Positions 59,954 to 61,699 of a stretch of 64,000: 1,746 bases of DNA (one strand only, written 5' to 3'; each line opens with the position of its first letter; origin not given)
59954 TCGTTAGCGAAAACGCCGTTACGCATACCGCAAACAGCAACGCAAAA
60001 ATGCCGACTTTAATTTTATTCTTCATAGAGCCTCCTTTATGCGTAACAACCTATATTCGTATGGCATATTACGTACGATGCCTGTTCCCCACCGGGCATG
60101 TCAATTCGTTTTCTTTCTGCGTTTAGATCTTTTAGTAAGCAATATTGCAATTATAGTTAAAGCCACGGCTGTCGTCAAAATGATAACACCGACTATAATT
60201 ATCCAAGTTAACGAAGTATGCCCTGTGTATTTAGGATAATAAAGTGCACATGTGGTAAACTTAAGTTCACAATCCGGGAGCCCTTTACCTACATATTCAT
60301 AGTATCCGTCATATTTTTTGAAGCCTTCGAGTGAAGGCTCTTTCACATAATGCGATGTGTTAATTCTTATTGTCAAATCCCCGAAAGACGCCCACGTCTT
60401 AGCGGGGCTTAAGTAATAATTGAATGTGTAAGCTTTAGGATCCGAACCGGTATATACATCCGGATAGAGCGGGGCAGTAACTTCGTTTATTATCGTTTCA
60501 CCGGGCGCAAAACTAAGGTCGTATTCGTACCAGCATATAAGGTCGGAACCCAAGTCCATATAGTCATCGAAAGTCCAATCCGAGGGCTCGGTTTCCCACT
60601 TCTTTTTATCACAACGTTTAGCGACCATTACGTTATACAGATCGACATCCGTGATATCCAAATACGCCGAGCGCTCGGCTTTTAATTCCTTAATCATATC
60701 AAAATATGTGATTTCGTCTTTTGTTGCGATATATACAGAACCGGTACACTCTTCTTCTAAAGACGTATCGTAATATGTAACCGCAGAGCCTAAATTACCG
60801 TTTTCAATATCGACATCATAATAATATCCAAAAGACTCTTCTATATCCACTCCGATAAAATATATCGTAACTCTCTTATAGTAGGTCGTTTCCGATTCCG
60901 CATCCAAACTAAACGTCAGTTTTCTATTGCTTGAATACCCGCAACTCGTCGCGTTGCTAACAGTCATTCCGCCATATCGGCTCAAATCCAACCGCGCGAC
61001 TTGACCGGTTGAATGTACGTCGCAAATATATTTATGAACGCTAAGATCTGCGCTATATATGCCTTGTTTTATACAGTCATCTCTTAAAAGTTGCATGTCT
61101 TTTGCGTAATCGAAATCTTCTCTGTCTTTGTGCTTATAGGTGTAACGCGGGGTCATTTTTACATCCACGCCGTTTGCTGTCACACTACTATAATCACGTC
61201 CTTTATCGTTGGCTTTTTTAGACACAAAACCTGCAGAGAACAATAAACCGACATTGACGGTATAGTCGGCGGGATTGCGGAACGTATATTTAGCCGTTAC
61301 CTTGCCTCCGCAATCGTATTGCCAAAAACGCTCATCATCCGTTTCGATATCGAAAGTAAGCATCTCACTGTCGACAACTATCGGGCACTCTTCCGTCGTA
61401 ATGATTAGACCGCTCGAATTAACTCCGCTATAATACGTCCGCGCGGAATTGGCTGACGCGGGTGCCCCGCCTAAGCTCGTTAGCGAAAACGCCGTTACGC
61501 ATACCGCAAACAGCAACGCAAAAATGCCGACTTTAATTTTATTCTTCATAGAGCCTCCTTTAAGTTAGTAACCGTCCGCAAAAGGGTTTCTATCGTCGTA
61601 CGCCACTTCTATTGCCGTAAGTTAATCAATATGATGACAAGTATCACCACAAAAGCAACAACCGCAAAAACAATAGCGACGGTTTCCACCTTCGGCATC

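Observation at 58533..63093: Three tandem paralogs of an uncharacterised type I membrane protein with mosaic blocks of nucleotide identity (gene conversion)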

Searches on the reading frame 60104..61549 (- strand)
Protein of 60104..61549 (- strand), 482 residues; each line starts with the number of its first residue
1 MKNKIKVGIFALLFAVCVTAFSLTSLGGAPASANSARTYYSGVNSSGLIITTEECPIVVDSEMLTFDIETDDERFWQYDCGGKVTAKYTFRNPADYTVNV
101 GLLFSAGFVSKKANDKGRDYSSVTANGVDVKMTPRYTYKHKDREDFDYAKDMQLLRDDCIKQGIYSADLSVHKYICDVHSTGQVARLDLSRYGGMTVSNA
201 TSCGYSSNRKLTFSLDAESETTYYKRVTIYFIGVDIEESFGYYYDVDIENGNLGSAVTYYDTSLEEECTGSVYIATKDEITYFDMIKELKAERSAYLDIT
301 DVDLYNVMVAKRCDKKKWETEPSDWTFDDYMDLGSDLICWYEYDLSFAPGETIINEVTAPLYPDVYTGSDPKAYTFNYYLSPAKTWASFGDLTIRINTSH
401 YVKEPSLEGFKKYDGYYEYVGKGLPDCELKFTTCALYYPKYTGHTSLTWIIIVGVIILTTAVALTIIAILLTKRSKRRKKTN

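Call 6: search_protein_families(library=pfam, proteins=[window:60104-61549:-], max_evalue=1)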
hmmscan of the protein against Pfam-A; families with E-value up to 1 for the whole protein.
window:60104-61549:- (482 aa): 0 families

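Call 7: find_homologous_proteins(query=window:60104-61549:-)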
Query window:60104-61549:- (482 aa): 87 proteins with E <= 0.001 among 8000 candidates.
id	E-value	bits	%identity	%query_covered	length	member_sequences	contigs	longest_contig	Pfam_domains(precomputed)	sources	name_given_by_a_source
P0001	0.0e+0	1103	100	100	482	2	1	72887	-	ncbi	-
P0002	4.1e-168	578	61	90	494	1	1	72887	-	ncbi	-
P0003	5.8e-146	505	53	94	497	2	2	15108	-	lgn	-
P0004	3.5e-127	443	49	95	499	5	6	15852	-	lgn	-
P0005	5.1e-69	252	37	90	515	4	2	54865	-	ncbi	-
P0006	3.5e-63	232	37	96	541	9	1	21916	-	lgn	-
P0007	2.6e-62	230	34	100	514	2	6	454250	-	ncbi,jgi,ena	-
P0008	8.9e-62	228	37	99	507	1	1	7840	-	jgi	-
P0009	4.0e-61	226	34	100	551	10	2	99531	-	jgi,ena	-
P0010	1.6e-59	220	32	97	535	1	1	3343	-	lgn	-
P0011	2.0e-59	220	33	96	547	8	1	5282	-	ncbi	-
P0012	2.6e-59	220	34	94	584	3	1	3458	-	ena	-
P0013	3.7e-59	219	34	99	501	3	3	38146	-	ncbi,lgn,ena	-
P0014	3.7e-59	219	34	91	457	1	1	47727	-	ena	-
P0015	4.4e-59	219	33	99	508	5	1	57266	-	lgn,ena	-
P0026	2.4e-51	193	31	90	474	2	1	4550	PF14415.12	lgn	-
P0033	2.8e-49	187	31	98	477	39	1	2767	PF14415.12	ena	-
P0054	9.8e-42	162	31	99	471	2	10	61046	-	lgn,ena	-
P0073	2.9e-37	147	30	94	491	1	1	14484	-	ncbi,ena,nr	ncbi:MAG: DUF4424 domain-containing protein [Clostridia bacterium]|nr:DUF4424 domain-containing prot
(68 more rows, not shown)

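Call 8: search_protein_families(library=ncbifam, proteins=[window:60104-61549:-], max_evalue=0.1)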
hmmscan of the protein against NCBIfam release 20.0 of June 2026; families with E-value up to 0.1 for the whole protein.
window:60104-61549:- (482 aa): 0 families

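Call 12: search_solved_structures(query=A2, max_evalue=1)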
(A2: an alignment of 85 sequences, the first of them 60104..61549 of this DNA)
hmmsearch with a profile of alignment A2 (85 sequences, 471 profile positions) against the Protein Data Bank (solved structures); distinct sequences matched with E-value up to 1: 3.
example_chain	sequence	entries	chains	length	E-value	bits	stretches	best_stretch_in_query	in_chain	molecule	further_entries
3irp_X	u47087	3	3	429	0.022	16.9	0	78-132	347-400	Uro-adherence factor A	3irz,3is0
3is1_X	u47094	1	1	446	0.026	16.6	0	78-132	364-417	Uro-adherence factor A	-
4ilo_A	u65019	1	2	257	0.31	13.1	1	225-308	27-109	CT398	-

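Call 13: search_protein_families(library=pfam, alignment_id=A2, max_evalue=0.01)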
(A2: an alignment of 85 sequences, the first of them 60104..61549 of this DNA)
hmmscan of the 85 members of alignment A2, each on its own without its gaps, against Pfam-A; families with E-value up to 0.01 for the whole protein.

A. member 1, window:60104-61549:- (482 aa): 0 families

B. families by the number of members that match (of 85 scanned): 7 families
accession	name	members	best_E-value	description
PF14415.11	DUF4424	22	8.6e-06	Domain of unknown function (DUF4424)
PF15102.11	TMEM154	2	0.0011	TMEM154 protein family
PF07666.16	MpPF26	1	0.0012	M penetrans paralogue family 26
PF25184.1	YxzE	1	0.0034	YxzE-like putative bacteriocin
PF12420.13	DUF3671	1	0.0068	Fam-L, Fam-M like protein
PF24381.1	DUF7537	1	0.007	Family of unknown function (DUF7537)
PF21314.2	TM_ErbB1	1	0.0097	Epidermal growth factor receptor transmembrane-juxtamembrane segment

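Call 14: find_encoding_contigs(protein=P0001, flank=10000, max_places=4)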
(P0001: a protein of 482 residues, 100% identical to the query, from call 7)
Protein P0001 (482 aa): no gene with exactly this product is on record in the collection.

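Call 15: find_encoding_contigs(protein=P0004, flank=10000, max_places=6)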
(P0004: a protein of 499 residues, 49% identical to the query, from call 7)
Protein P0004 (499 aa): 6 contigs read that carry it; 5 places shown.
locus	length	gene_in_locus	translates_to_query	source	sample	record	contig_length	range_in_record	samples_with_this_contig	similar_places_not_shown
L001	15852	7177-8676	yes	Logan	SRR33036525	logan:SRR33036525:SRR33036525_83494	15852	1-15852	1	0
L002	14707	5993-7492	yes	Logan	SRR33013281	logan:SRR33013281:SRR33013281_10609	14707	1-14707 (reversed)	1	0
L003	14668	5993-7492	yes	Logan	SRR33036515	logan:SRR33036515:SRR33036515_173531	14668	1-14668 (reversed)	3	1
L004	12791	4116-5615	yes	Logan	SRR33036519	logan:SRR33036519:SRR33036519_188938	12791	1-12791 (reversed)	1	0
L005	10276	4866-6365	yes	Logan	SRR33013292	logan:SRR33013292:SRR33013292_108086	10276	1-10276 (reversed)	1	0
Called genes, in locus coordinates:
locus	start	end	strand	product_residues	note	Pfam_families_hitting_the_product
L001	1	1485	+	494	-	?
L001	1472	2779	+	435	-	PF00370:FGGY_N, PF02782:FGGY_C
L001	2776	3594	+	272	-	PF00596:Aldolase_II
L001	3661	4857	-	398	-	PF07690:MFS_1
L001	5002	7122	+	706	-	PF02368:Big_2, PF21461:HL_N-beta (faint), PF23486:Ig_TMEM132_5th (faint), PF26182:Ig_NUP210_5th (faint), PF04892:VanZ-LLP1 (weak)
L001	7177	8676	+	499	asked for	-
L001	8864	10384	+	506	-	-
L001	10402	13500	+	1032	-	PF02837:Glyco_hydro_2_N, PF00703:Glyco_hydro_2, PF02836:Glyco_hydro_2_C, PF02929:Bgal_small_N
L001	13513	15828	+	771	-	PF19543:GH123_N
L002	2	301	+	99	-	?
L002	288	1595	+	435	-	PF00370:FGGY_N, PF02782:FGGY_C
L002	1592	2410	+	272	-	PF00596:Aldolase_II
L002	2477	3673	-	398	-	PF07690:MFS_1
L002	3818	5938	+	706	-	PF02368:Big_2, PF21461:HL_N-beta (faint), PF23486:Ig_TMEM132_5th (faint), PF26182:Ig_NUP210_5th (faint), PF04892:VanZ-LLP1 (weak)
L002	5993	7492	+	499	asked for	-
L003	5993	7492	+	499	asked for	-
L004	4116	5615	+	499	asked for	-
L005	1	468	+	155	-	?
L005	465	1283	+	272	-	PF00596:Aldolase_II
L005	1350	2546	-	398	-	PF07690:MFS_1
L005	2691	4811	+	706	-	PF02368:Big_2, PF21461:HL_N-beta (faint), PF23486:Ig_TMEM132_5th (faint), PF26182:Ig_NUP210_5th (faint), PF04892:VanZ-LLP1 (weak)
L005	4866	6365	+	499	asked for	-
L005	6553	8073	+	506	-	-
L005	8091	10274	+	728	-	?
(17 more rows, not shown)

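Call 16: find_encoding_contigs(protein=P0003, flank=10000, max_places=6)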
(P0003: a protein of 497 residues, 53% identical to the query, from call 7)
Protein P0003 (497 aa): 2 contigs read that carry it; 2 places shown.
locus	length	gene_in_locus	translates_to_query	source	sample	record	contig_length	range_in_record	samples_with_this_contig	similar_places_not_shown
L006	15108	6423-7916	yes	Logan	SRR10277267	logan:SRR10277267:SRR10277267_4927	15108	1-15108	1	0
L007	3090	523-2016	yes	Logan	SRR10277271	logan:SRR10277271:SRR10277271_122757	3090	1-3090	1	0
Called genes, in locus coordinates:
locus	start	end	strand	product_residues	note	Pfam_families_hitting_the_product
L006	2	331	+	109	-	?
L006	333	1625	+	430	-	PF00370:FGGY_N, PF02782:FGGY_C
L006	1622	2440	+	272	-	PF00596:Aldolase_II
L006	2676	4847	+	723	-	PF02368:Big_2, PF26918:Ig_Eae (faint), PF04892:VanZ-LLP1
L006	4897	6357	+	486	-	-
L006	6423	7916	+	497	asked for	-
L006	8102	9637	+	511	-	-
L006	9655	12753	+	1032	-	PF02837:Glyco_hydro_2_N, PF00703:Glyco_hydro_2 (weak), PF02836:Glyco_hydro_2_C, PF02929:Bgal_small_N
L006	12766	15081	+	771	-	PF19543:GH123_N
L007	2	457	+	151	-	?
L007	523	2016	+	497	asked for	-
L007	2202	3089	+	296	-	?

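Call 20: predict_structure(alignment_id=A2)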
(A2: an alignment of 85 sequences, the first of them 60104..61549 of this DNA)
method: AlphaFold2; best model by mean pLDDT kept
length: 482 residues; sequences in the alignment: 85
mean_pLDDT: 84.4   pTM: 0.80
mean pLDDT of the five models: 84.4, 83.6, 82.1, 81.6, 81.2
residues with pLDDT >= 90: 250; 70-90: 152; 50-70: 57; < 50: 23
segments of 3 or more residues with pLDDT < 50: 27-46
pLDDT, mean of each block of 10 residues (from residue 1): 67 84 56 28 50 83 93 67 94 95 87 66 97 92 77 92 95 96 88 79 68 90 94 86 85 92 94 96 95 88 95 68 66 87 96 96 88 88 78 96 95 97 88 93 70 92 96 89 74
secondary structure, 60 per line:
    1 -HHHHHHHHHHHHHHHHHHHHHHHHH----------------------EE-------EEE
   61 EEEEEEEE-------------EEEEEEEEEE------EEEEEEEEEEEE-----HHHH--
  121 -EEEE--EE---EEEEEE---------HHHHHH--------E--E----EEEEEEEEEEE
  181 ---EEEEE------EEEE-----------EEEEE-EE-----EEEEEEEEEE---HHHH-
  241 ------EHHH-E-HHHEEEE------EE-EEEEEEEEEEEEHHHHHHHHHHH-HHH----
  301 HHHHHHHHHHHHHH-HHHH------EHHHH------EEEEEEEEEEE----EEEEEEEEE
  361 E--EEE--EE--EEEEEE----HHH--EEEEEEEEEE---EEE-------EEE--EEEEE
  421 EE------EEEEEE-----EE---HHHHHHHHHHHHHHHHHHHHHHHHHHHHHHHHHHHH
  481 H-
elements in order: H2-26 E58-68 E82-91 E98-109 H115-118 E122-125 E133-138 H148-153 E170-180 E184-188 E195-198 E210-214 E223-232 H236-239 E257-260 E270-281 H282-292 H301-314 H316-319 H327-330 E337-347 E352-361 E364-366 E373-378 E388-397 E401-403 E411-413 E416-422 E429-434 H445-481

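Call 24: fold_search(model_id=the predicted structure, library=pdb)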
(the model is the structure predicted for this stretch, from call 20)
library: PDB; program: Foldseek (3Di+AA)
matches with E <= 10: 918; with E <= 0.001: 1
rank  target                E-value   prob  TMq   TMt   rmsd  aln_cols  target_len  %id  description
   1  4g2a                  1.6e-04  1.00  0.26  0.38  16.6       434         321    9  Crystal structure of a putative nutrient binding protein (lpg2210) from Legionella pneumophila subsp. pneumophila str. P (released 2012-08-29)
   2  6s7t_E                1.2e-03  0.25  0.15  0.16  30.1       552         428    9  Cryo-EM structure of human oligosaccharyltransferase complex OST-B (released 2019-12-18)
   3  8k35_A                2.1e-03  0.16  0.09  0.06  20.0       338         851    8  Structure of the bacteriophage lambda tail tip complex (released 2023-11-15)
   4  6ezn_A                3.3e-03  0.25  0.14  0.15  28.2       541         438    8  Cryo-EM structure of the yeast oligosaccharyltransferase (OST) complex (released 2018-01-17)
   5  7oci_A                3.8e-03  0.21  0.13  0.14  30.1       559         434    7  Cryo-EM structure of yeast Ost6p containing oligosaccharyltransferase complex (released 2022-02-16)
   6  4bcl                  1.6e-02  0.23  0.18  0.23  21.3       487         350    8  FMO protein from Prosthecochloris aestuarii 2K at Room Temperature (released 1998-09-16)
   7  8agb_E                1.8e-02  0.13  0.13  0.14  27.8       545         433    9  Structure of yeast oligosaccharylransferase complex with lipid-linked oligosaccharide bound (released 2022-12-07)
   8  6fpy_B                3.7e-02  0.60  0.19  0.16  17.5       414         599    7  Inter-alpha-inhibitor heavy chain 1, wild type (released 2019-02-27)
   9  5h8z_A                4.4e-02  0.23  0.20  0.25  18.5       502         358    8  Crystal structure of the C49A C353A mutant Fenna-Matthews-Olson Protein from Chlorobaculum Tepidum (released 2016-05-18)
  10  3eni_C                4.6e-02  0.25  0.21  0.27  18.8       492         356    7  Crystal structure of the Fenna-Matthews-Olson Protein from Chlorobaculum Tepidum (released 2009-05-12)
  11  3vdi                  5.2e-02  0.20  0.20  0.25  18.1       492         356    8  Structure of the FMO protein from Pelodictyon phaeum (released 2012-01-25)
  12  2hpw                  5.5e-02  0.04  0.07  0.12  24.3       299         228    6  Green fluorescent protein from Clytia gregaria (released 2006-09-12)
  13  7vpq_E                6.1e-02  0.33  0.18  0.11  19.3       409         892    6  Structures of a deltacoronavirus spike protein bound to porcine and human receptors indicate the risk of virus adaptat (released 2022-03-16)
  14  7vrn_I                6.4e-02  0.08  0.09  0.10  21.9       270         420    6  Structure of infectious bursal disease virus Gt strain (released 2022-03-30)
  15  6mez_B                6.8e-02  0.15  0.19  0.24  17.6       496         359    8  X-ray structure of the Fenna-Matthews-Olsen antenna complex from Prosthecochloris aestuarii (released 2019-03-13)
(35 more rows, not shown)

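Call 32: fold_search(model_id=the predicted structure, library=viral)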
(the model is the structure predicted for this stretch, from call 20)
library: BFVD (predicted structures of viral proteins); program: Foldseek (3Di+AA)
matches with E <= 10: 921; with E <= 0.001: 0
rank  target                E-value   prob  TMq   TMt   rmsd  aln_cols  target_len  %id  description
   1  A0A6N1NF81            2.7e-03  0.91  0.20  0.14  16.5       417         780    8  Uncharacterized protein [Tupanvirus deep ocean]
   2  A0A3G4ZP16            3.6e-03  0.90  0.21  0.13  16.8       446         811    6  Uncharacterized protein [Terrestrivirus sp.]
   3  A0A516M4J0            3.6e-03  0.04  0.07  0.05  33.0       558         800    6  (no name in the UniProt tables at hand)
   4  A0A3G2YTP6            6.2e-03  0.12  0.08  0.13  26.0       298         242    7  (no name in the UniProt tables at hand)
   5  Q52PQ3                7.3e-03  0.06  0.06  0.04  23.7       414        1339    8  Possible phage tail protein [Xanthomonas phage Xp15]
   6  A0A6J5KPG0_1          8.6e-03  0.06  0.08  0.06  23.1       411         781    8  Tip attachment protein J [uncultured Caudovirales phage]
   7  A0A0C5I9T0            1.1e-02  0.08  0.08  0.13  24.0       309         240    8  (no name in the UniProt tables at hand)
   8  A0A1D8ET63            1.7e-02  0.04  0.05  0.09  27.7       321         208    8  Uncharacterized protein [Propionibacterium phage Anatole]
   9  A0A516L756            2.2e-02  0.07  0.09  0.08  22.2       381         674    7  (no name in the UniProt tables at hand)
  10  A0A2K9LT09            2.8e-02  0.09  0.09  0.14  28.7       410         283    8  Putative capsid [uncultured virus]
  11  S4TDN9                2.8e-02  0.07  0.07  0.12  25.6       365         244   10  Capsid protein [uncultured marine virus]
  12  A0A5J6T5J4            3.1e-02  0.05  0.08  0.04  37.7       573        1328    7  (no name in the UniProt tables at hand)
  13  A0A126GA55            3.2e-02  0.03  0.06  0.09  26.4       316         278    7  Coat protein [Lake Sarah-associated circular virus-36]
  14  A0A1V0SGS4            3.6e-02  0.09  0.08  0.14  23.1       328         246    7  Uncharacterized protein [Hokovirus HKV1]
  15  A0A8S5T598            3.6e-02  0.08  0.09  0.17  26.9       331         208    8  Uncharacterized protein [Siphoviridae sp. ctn8e14]
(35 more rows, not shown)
